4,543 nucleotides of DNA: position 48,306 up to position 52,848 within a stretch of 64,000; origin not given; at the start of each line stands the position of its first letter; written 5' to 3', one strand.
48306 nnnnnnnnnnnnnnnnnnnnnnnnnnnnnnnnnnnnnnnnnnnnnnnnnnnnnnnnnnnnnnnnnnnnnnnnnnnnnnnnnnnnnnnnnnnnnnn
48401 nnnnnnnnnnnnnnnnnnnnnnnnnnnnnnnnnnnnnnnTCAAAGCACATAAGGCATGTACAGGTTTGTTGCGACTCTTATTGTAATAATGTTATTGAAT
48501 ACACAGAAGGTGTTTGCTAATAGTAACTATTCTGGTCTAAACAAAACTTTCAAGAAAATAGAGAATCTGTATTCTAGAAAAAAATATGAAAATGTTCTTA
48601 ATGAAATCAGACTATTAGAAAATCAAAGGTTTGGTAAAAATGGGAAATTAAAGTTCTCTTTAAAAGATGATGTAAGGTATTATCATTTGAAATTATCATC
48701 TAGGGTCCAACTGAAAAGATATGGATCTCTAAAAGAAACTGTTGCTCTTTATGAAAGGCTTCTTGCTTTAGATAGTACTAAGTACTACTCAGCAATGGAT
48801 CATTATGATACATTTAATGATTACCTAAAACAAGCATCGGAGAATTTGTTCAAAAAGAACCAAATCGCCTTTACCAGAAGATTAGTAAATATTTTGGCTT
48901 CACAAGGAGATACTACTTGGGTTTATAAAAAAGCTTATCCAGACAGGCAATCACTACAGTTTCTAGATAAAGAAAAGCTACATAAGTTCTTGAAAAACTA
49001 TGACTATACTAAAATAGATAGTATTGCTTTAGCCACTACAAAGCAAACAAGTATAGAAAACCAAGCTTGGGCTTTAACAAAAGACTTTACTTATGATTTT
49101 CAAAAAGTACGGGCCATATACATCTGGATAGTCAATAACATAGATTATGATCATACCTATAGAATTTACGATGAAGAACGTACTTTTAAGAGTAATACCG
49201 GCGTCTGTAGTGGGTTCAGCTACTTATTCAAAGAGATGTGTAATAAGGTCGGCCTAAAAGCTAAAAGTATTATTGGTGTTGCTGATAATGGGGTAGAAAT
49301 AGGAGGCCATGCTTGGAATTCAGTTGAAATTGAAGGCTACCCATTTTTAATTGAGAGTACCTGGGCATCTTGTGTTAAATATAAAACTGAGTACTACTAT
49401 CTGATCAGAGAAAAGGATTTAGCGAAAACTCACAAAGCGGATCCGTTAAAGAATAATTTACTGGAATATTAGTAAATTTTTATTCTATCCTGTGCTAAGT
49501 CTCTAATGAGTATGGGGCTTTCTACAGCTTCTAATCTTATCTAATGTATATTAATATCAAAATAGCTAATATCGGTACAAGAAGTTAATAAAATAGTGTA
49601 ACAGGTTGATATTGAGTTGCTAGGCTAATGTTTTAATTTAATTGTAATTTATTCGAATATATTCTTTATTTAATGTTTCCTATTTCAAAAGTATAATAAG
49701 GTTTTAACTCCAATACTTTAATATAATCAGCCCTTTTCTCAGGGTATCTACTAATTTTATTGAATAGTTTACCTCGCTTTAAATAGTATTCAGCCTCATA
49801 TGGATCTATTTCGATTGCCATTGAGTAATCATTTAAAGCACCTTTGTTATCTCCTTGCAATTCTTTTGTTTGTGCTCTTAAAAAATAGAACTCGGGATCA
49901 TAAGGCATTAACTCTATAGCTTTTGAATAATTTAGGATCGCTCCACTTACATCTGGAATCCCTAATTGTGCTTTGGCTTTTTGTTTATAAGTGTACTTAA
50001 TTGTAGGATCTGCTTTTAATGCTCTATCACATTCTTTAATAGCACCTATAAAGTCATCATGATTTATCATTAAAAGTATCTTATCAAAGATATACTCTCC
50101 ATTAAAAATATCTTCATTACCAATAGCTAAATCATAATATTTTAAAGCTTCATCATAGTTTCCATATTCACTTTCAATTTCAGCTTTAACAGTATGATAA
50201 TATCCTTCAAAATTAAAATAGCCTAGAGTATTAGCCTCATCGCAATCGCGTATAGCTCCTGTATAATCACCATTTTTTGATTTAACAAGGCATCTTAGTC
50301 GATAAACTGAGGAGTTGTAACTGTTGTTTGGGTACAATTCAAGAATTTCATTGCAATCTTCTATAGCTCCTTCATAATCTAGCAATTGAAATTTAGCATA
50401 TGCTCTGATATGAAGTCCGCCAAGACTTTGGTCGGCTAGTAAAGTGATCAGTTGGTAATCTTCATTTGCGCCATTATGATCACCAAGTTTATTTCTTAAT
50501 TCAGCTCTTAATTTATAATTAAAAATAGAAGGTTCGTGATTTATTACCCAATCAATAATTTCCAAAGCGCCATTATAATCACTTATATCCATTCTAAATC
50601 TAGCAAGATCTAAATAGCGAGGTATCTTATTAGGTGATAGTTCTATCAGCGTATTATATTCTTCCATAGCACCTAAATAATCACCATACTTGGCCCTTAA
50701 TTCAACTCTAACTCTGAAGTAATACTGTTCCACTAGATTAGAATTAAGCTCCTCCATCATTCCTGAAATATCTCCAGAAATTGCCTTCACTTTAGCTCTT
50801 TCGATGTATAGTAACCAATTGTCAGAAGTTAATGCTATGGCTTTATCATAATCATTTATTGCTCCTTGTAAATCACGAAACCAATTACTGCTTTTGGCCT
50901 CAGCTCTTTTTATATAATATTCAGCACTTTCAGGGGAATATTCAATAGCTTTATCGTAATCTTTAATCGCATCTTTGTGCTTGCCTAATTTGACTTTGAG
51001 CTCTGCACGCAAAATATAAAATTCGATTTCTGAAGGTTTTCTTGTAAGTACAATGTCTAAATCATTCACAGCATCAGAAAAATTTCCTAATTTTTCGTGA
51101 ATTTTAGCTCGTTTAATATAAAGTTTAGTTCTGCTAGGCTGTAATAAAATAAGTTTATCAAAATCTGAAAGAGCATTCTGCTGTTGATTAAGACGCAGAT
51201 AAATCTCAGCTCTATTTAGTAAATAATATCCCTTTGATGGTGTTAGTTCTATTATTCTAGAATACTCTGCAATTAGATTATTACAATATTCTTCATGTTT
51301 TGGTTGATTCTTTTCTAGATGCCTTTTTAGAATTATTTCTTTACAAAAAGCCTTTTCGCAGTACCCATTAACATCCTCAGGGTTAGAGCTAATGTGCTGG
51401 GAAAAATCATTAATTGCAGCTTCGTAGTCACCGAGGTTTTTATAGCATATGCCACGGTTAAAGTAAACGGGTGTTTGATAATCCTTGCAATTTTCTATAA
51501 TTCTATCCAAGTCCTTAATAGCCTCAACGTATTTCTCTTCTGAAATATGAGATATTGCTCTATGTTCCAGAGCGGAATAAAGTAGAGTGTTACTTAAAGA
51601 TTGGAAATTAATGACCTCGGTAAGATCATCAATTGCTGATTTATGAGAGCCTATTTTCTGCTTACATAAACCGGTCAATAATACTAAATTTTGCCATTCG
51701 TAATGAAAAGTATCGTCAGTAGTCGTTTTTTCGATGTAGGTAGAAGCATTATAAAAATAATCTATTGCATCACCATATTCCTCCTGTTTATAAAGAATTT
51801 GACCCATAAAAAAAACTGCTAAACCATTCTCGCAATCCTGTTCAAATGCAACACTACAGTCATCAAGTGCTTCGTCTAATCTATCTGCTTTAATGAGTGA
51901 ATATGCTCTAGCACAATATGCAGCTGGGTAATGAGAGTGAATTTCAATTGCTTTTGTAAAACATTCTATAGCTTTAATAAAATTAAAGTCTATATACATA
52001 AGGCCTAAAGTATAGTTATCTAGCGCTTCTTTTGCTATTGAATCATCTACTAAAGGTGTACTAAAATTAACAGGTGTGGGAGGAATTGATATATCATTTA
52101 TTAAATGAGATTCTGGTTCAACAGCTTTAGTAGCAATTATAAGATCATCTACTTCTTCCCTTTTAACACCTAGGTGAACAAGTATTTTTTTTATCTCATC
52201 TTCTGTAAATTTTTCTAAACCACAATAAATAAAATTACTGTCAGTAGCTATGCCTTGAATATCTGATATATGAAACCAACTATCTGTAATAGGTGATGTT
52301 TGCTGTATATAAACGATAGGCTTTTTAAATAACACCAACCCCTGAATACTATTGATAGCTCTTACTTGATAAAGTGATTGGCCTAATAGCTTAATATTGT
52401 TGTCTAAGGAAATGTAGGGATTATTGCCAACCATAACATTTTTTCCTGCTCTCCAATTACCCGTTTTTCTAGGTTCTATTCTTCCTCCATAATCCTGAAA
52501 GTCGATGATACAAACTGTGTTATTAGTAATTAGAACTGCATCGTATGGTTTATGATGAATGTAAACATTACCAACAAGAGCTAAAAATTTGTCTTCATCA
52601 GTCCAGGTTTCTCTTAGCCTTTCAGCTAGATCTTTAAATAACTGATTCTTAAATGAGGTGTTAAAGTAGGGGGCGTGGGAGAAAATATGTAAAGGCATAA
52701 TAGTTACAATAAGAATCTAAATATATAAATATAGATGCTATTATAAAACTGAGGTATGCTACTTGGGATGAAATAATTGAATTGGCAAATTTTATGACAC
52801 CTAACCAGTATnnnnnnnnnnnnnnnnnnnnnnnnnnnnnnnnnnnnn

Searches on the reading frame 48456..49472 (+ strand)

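Call 6: search_protein_families(library=pfam, proteins=[window:48456-49472:+], max_evalue=0.001)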
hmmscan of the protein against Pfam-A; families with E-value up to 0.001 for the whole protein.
window:48456-49472:+ (338 aa): 1 family
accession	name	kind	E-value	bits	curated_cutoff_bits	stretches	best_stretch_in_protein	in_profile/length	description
PF01841.26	Transglut_core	-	2.7e-14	53.8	23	1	208-295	8-101/108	Transglutaminase-like superfamily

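Call 7: search_protein_families(library=padloc, proteins=[window:48456-49472:+], max_evalue=0.001)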
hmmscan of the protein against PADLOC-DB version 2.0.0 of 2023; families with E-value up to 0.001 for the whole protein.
window:48456-49472:+ (338 aa): 0 families

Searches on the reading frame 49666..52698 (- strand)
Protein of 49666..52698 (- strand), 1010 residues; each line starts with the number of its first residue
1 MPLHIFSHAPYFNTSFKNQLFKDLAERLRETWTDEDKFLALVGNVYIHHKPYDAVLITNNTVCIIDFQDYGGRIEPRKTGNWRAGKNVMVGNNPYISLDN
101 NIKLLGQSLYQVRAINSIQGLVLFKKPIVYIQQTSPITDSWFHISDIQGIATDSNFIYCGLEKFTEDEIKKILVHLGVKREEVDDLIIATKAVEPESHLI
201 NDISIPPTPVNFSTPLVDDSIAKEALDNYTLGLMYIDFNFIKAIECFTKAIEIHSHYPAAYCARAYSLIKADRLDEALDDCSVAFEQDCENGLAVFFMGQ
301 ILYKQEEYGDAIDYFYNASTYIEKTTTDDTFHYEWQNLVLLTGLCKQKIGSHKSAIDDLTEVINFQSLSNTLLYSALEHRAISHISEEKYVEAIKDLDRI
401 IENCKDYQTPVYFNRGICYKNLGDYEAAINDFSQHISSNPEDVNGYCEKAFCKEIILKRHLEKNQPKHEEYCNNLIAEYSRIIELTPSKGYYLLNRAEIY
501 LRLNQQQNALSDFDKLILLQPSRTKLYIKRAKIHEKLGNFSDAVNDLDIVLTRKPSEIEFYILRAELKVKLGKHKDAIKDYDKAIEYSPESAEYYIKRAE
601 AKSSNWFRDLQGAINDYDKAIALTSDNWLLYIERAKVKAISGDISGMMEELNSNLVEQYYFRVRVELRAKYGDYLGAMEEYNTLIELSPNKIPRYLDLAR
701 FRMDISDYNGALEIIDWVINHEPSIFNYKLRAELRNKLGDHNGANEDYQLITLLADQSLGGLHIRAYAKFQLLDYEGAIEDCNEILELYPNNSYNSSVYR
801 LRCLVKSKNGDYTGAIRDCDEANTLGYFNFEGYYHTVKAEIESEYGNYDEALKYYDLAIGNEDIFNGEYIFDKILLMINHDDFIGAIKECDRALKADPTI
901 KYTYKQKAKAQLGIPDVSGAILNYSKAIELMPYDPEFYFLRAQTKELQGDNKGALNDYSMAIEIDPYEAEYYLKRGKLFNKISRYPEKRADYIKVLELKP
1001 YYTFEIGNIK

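Call 6: search_protein_families(library=pfam, proteins=[window:49666-52698:-], max_evalue=0.001)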
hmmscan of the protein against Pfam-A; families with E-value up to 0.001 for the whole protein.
window:49666-52698:- (1010 aa): 21 families
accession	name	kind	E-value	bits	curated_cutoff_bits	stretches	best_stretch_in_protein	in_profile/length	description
PF07719.23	TPR_2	-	8.3e-47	153.9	27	1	411-440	3-32/34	Tetratricopeptide repeat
PF00515.34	TPR_1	-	1.2e-45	152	27.8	3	411-442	3-34/34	Tetratricopeptide repeat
PF13431.12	TPR_17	-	2e-26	90.5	24.4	0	246-278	1-33/34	Tetratricopeptide repeat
PF13371.12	TPR_9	-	3.8e-25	88.1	35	2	498-557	3-62/73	Tetratricopeptide repeat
PF13414.12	TPR_11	-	6.5e-25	87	26.8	2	569-601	5-37/42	TPR repeat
PF13428.12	TPR_14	-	2.2e-24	83.9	23.5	0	526-567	3-44/44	Tetratricopeptide repeat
PF13181.12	TPR_8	-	2.3e-24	83.9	25.7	1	411-441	3-33/34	Tetratricopeptide repeat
PF13432.12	TPR_16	-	4.2e-20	72.3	32.7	1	529-590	2-63/65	Tetratricopeptide repeat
PF14559.12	TPR_19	-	2.2e-17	63.6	25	0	672-716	5-49/68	Tetratricopeptide repeat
PF13174.12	TPR_6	-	8.7e-14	51.6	26.3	0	412-440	3-31/33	Tetratricopeptide repeat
PF13424.12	TPR_12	-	1.6e-12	47.9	30.1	0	375-433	4-69/77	Tetratricopeptide repeat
PF25575.1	TPR_BSK1_C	-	3.8e-11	43.4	42.2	0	239-285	57-104/118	Serine/threonine-protein kinase BSK1-like, TPR repeats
PF12569.14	NatA_aux_su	-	2.5e-10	40.4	33.3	0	493-548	197-250/515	N-terminal acetyltransferase A, auxiliary subunit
PF12895.13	ANAPC3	-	8.5e-10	39.2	27.2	0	504-581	3-79/82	Anaphase-promoting complex, cyclosome, subunit 3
PF23914.1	TPR_CcmH_CycH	-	5.3e-08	33.3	42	0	498-591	58-154/158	Cytochrome c-type biogenesis protein H TPR domain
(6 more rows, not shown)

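Call 7: search_protein_families(library=padloc, proteins=[window:49666-52698:-], max_evalue=0.001)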
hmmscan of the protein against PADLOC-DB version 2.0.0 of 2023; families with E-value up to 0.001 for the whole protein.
window:49666-52698:- (1010 aa): 4 families
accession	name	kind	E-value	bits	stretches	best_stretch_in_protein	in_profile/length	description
PDLC04474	PDC-M16A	-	5.8e-25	85.9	1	4-180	4-191/917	-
PDLC04469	PDC-M16A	-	5.2e-22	75.9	1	9-198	9-206/892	-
PDLC04470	PDC-M16A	-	2e-13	47.4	1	13-188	11-194/895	-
PDLC03921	MkoA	-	0.00044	16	1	49-131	44-130/1607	-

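Call 74: search_protein_families(library=ncbifam, proteins=[window:49666-52698:-], max_evalue=0.01)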
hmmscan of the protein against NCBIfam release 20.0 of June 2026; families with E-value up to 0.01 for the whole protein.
window:49666-52698:- (1010 aa): 24 families
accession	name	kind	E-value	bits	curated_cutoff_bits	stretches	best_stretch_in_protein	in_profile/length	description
TIGR02917.1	PEP_TPR_lipo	equivalog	2.7e-39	134.8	312.2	4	476-690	519-735/899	XrtA/PEP-CTERM system TPR-repeat protein PrsT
NF040959.1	MamA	equivalog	1.2e-36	126.1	200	4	340-453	75-183/204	magnetosome protein MamA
TIGR00990.1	3a0801s09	subfamily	9.6e-30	103.8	757.25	4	484-597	325-438/615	mitochondrial import receptor subunit TOM70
TIGR02521.1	type_IV_pilW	equivalog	9.4e-18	64.6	154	1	228-371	34-170/234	type IV pilus biogenesis/stability protein PilW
TIGR02552.1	LcrH_SycD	equivalog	1.1e-17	64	104.8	1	507-602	35-130/136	SycD/LcrH family type III secretion system chaperone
NF052415.1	T3SS_chap_SctY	equivalog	2.1e-10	41.1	70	0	492-585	8-104/106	type III secretion apparatus assembly chaperone SctY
NF047558.1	TPR_END_plus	domain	4.1e-10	39.5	32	0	411-443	1-33/56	TPR end-of-group domain-containing protein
NF033920.0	C39_PA2778_fam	equivalog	1.1e-09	38.2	150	0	525-604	157-236/255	PA2778 family cysteine peptidase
TIGR02795.1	tol_pal_ybgF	equivalog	3.6e-09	37.3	90.1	0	291-364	38-104/119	tol-pal system protein YbgF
NF033762.1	social_mot_Tgl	equivalog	3.4e-07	29.8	225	0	241-434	48-229/252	social motility TPR repeat lipoprotein Tgl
NF041522.1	TPR_sll0314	equivalog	8.2e-07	28.5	225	0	918-956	197-235/275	Sll0314/Alr1548 family TPR repeat-containing protein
NF008391.2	PRK11189.1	equivalog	2.4e-06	27.3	250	0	231-293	105-168/297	lipoprotein NlpI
NF040561.1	PrimPol_Msp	equivalog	9.1e-06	24.5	200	0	505-602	6-95/515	CRISPR-associated primase-polymerase type A1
NF047507.1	TPR_BatC_Lepto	exception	6.6e-05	22.5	175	0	389-442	73-129/214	TPR repeat-containing protein BatC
NF033758.1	gliding_GltE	equivalog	7.5e-05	21.9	225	0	385-466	267-341/411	adventurous gliding motility TPR repeat lipoprotein GltE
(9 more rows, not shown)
